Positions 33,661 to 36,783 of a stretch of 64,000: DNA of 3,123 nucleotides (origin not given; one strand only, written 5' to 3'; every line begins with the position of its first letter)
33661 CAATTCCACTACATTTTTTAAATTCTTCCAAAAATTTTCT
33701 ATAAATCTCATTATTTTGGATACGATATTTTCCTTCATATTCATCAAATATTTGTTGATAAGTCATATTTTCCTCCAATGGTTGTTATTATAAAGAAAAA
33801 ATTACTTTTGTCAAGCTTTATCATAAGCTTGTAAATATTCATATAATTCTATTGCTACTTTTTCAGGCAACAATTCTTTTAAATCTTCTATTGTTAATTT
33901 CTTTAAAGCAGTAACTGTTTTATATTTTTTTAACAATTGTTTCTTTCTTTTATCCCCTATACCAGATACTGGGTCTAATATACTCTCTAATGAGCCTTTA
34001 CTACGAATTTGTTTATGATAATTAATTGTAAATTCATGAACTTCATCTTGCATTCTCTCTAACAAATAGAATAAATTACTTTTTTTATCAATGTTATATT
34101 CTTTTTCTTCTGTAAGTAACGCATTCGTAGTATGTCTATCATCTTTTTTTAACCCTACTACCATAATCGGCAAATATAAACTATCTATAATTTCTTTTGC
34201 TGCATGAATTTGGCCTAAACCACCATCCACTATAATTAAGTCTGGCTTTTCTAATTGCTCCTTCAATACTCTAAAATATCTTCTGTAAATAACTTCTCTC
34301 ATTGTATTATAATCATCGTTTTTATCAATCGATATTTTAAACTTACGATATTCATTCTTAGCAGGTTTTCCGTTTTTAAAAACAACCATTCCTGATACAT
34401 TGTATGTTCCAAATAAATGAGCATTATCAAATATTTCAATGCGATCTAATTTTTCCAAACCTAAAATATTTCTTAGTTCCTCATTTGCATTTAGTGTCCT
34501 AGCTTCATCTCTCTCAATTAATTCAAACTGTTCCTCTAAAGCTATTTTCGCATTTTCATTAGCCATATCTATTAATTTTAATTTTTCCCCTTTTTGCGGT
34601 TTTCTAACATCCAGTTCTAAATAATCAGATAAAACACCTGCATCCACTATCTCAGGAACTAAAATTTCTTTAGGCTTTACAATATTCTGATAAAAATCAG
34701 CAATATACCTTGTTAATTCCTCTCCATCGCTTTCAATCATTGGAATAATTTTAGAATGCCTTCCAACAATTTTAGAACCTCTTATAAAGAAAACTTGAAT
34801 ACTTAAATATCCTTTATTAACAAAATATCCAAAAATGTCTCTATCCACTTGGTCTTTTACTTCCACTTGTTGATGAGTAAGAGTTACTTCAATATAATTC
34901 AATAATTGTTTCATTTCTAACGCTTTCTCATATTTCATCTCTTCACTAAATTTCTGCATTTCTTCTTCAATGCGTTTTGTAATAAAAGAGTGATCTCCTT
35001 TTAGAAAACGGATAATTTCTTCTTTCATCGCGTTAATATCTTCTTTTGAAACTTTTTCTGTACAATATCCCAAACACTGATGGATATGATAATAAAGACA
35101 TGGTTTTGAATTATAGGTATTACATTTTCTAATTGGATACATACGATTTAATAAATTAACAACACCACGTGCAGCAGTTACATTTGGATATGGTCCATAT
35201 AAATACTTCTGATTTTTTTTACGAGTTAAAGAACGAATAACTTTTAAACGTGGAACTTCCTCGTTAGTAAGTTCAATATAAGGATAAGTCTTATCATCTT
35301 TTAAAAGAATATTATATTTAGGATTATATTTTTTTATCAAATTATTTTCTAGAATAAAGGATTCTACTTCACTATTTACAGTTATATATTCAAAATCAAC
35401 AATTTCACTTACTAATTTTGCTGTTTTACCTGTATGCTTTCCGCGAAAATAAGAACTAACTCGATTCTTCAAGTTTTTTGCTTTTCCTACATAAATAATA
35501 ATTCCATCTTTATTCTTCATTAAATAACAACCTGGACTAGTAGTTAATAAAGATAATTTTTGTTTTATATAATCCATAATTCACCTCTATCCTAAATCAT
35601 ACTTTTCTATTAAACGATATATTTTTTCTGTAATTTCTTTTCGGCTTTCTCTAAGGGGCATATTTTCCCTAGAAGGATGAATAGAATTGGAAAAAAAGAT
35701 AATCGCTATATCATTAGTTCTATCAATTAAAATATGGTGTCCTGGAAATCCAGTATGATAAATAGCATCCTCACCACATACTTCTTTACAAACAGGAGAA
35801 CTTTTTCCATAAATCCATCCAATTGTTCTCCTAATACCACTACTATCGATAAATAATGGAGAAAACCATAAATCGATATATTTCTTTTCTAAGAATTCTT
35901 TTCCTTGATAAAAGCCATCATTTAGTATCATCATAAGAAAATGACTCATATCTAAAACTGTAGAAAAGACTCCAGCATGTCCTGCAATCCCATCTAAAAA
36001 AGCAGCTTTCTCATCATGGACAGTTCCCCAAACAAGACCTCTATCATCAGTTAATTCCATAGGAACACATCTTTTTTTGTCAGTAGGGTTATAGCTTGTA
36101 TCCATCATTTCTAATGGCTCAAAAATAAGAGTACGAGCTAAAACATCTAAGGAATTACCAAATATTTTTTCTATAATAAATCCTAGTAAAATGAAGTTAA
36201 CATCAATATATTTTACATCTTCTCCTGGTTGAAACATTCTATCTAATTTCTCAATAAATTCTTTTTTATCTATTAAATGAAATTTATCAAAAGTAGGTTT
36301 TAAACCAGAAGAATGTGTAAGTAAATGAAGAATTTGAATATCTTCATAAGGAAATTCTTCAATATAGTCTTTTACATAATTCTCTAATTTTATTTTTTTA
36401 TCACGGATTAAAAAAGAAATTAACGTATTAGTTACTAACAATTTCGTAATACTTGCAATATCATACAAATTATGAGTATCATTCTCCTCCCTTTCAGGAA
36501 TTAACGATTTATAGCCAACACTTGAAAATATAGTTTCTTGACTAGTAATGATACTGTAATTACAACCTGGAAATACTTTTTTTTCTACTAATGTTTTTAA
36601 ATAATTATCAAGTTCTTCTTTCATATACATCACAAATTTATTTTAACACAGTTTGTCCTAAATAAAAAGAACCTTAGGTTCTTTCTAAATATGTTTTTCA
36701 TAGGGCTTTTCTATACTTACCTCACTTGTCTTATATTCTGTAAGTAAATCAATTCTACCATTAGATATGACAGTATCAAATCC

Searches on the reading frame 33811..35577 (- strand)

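Call 101: search_protein_families(library=pfam, proteins=[window:33811-35577:-], max_evalue=0.001)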
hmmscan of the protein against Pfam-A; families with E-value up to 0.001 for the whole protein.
window:33811-35577:- (588 aa): 4 families
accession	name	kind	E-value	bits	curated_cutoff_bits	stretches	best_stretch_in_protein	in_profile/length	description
PF08459.17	UvrC_RNaseH_dom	-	1.7e-49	168.2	22.3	1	370-518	2-159/159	UvrC RNAse H endonuclease domain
PF22920.2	UvrC_RNaseH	-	2e-23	82.9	24.3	1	245-350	1-116/116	UvrC Ribonuclease H-like domain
PF01541.30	GIY-YIG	-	1.3e-11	45.1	22.6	1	15-89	2-78/78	GIY-YIG catalytic domain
PF14520.12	HHH_5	-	9.3e-05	23.3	27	1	534-583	4-56/57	Helix-hairpin-helix domain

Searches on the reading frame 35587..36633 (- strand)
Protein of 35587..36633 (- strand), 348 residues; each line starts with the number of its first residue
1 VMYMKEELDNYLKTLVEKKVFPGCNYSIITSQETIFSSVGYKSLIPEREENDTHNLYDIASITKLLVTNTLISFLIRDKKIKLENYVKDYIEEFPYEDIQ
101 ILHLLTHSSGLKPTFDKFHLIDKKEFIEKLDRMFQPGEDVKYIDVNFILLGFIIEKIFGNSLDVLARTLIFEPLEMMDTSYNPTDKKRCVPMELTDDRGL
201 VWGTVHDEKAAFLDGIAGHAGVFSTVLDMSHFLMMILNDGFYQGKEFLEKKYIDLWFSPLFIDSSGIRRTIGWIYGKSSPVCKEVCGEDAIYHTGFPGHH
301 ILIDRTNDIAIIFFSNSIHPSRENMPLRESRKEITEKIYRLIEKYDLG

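Call 101: search_protein_families(library=pfam, proteins=[window:35587-36633:-], max_evalue=0.001)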
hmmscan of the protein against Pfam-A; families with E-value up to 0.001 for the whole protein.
window:35587-36633:- (348 aa): 1 family
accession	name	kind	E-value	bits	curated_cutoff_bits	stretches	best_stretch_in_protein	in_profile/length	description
PF00144.29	Beta-lactamase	-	4e-40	138.4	27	1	8-325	1-318/329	Beta-lactamase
